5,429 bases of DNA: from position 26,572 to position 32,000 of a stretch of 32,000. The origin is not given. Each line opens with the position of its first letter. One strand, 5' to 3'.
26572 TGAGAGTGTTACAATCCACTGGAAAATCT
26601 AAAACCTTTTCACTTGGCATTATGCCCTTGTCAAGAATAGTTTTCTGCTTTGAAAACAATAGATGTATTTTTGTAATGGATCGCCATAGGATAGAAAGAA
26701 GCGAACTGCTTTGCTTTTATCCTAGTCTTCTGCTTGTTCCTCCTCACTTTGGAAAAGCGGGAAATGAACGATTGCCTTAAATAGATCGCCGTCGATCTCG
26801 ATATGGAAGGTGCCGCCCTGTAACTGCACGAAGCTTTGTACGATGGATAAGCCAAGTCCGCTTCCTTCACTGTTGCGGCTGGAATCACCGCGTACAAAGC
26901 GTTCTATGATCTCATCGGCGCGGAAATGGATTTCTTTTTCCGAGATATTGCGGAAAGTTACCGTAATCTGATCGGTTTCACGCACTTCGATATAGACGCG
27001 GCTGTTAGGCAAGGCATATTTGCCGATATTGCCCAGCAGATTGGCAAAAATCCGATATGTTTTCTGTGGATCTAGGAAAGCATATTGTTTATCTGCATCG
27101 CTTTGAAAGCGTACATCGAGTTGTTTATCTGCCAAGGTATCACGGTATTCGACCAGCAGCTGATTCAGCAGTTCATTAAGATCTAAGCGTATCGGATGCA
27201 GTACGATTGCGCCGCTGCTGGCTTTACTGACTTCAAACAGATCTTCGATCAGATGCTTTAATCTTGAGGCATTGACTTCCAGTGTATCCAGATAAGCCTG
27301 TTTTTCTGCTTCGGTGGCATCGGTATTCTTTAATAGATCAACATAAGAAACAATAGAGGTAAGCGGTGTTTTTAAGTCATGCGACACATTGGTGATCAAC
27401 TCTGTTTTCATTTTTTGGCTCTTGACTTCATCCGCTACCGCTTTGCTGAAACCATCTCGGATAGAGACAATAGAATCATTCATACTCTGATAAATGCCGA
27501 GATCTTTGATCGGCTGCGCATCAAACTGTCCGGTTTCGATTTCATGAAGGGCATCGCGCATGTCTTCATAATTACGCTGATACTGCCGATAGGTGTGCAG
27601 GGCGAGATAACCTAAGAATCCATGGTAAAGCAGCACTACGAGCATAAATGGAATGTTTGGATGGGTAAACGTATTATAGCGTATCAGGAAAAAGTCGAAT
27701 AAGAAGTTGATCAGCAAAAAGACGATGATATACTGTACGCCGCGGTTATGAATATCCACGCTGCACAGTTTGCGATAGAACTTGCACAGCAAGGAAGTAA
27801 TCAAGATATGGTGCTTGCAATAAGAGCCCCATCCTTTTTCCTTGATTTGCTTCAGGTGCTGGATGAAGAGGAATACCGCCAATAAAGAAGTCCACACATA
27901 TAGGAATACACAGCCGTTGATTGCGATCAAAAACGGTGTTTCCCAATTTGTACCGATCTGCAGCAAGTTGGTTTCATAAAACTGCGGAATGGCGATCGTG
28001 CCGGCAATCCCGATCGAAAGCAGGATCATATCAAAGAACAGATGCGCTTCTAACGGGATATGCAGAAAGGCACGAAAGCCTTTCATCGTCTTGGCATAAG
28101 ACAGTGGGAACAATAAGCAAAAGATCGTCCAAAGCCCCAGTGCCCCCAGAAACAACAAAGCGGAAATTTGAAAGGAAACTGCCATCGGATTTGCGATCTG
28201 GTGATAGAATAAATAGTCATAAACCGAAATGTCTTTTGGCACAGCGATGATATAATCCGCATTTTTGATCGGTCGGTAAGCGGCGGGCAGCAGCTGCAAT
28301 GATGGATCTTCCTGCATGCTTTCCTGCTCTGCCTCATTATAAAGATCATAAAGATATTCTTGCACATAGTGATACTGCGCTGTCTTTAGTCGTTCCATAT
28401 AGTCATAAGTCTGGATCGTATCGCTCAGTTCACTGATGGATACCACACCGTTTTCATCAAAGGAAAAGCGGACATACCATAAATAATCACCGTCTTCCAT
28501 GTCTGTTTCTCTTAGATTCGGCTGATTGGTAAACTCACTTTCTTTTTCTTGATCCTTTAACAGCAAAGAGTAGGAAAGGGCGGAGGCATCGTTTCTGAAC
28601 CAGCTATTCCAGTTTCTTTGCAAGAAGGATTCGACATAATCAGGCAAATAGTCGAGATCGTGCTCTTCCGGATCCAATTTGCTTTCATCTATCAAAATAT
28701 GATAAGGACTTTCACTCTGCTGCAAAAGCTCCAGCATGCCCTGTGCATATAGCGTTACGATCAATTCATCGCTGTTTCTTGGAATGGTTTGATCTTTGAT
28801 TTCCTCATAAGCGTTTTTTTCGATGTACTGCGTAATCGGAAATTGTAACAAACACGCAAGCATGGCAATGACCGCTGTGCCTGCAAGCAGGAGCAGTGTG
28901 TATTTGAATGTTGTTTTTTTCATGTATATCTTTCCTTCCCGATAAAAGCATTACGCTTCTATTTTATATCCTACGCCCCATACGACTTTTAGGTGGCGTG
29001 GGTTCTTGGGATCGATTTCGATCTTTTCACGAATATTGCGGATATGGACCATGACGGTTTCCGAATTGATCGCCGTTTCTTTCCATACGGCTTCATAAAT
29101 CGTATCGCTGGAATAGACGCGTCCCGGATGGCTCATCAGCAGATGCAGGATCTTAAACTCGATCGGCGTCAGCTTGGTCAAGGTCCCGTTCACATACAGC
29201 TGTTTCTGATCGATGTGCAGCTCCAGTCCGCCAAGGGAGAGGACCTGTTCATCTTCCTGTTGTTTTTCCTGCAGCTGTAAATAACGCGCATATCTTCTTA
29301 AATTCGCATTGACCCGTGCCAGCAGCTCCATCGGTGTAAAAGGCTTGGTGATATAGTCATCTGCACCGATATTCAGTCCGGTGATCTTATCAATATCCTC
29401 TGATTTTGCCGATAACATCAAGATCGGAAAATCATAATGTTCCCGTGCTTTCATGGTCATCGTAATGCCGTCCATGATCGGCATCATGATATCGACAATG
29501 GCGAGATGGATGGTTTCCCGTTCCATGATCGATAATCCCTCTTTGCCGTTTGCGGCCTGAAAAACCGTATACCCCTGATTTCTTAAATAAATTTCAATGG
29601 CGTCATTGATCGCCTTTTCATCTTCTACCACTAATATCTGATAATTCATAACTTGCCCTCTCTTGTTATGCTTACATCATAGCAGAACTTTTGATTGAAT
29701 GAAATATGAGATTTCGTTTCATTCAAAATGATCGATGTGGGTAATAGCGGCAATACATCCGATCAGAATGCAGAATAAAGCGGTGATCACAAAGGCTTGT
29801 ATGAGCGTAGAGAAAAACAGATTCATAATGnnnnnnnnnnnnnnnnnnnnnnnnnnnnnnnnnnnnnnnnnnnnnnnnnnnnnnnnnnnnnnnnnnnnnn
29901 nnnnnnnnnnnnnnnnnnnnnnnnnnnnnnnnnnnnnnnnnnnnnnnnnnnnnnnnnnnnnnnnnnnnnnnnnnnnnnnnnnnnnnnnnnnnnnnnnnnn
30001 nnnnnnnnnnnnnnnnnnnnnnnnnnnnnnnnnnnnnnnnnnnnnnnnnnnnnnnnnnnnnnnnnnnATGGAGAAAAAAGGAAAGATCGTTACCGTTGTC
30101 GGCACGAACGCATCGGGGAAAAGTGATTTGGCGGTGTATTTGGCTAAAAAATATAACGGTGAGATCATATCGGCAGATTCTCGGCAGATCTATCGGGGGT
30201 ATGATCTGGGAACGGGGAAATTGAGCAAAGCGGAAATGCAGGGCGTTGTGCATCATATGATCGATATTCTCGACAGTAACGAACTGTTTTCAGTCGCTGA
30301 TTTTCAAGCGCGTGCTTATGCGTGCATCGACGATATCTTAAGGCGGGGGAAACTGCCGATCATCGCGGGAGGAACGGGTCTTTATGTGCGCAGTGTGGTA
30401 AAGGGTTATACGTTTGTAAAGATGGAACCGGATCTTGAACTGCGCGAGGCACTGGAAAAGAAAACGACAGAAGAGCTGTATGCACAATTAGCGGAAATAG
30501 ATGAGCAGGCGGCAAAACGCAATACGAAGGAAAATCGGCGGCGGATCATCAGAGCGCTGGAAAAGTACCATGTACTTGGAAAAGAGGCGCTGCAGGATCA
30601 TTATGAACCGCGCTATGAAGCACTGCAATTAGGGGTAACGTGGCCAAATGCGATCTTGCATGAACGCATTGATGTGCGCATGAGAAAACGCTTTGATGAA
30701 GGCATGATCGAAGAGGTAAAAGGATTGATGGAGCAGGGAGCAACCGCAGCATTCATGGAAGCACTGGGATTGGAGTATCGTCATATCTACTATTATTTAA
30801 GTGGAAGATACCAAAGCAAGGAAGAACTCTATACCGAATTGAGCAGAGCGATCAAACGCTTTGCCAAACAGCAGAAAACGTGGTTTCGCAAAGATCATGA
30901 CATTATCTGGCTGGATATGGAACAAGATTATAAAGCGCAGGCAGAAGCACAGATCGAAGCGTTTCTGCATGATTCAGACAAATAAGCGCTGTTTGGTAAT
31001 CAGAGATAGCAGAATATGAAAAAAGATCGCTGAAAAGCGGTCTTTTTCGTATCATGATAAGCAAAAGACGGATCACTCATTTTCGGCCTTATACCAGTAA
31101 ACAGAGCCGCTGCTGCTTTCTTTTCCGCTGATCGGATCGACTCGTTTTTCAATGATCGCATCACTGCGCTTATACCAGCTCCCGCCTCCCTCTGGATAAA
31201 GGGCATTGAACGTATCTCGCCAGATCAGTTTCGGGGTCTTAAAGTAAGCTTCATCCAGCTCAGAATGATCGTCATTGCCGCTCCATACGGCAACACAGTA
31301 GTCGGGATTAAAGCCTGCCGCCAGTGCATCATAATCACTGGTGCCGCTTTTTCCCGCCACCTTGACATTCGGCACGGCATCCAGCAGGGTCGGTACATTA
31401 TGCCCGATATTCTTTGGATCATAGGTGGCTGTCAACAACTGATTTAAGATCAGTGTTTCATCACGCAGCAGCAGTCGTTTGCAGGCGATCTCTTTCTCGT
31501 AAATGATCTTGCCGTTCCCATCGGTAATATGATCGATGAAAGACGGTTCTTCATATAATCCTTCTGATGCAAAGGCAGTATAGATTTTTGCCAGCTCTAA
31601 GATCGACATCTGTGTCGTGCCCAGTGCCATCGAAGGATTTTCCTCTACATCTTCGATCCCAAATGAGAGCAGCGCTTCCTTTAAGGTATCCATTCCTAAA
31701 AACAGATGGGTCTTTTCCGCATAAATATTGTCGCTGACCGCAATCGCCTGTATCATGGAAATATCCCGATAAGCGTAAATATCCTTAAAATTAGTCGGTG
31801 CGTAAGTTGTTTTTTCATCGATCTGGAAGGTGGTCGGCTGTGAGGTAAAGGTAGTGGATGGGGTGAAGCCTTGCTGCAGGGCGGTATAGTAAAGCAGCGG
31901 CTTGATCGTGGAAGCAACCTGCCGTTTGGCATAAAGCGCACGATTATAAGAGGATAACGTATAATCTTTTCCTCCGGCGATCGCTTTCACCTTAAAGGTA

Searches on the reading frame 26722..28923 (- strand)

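Call 9: search_protein_families(library=pfam, proteins=[window:26722-28923:-], max_evalue=0.01)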
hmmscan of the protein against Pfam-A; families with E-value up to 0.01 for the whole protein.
window:26722-28923:- (733 aa): 3 families
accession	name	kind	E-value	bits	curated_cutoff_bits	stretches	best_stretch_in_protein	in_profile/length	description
PF00512.31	HisKA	-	7e-17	61.7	26.9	1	505-571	1-66/66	His Kinase A (phospho-acceptor) domain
PF02518.31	HATPase_c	-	2e-12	47.9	26.4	1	618-709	2-95/111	Histidine kinase-, DNA gyrase B-, and HSP90-like ATPase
PF14501.12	HATPase_c_5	-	0.0027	18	22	1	623-722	7-102/102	GHKL domain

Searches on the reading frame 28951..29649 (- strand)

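Call 9: search_protein_families(library=pfam, proteins=[window:28951-29649:-], max_evalue=0.01)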
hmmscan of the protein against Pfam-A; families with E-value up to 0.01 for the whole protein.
window:28951-29649:- (232 aa): 2 families
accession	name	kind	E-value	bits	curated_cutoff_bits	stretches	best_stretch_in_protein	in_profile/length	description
PF00072.30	Response_reg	-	2.2e-27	95.8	30.2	1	5-114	1-111/111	Response regulator receiver domain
PF00486.34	Trans_reg_C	-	4.6e-24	84.7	26.2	1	158-229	4-76/77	Transcriptional regulatory protein, C terminal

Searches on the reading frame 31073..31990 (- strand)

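Call 9: search_protein_families(library=pfam, proteins=[window:31073-31990:-], max_evalue=0.01)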
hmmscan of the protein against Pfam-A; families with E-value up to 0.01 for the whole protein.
window:31073-31990:- (305 aa): 1 family
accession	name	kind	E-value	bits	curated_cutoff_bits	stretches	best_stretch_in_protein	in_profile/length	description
PF00905.27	Transpeptidase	-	5.8e-22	78.7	22.1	1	13-220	30-244/299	Penicillin binding protein transpeptidase domain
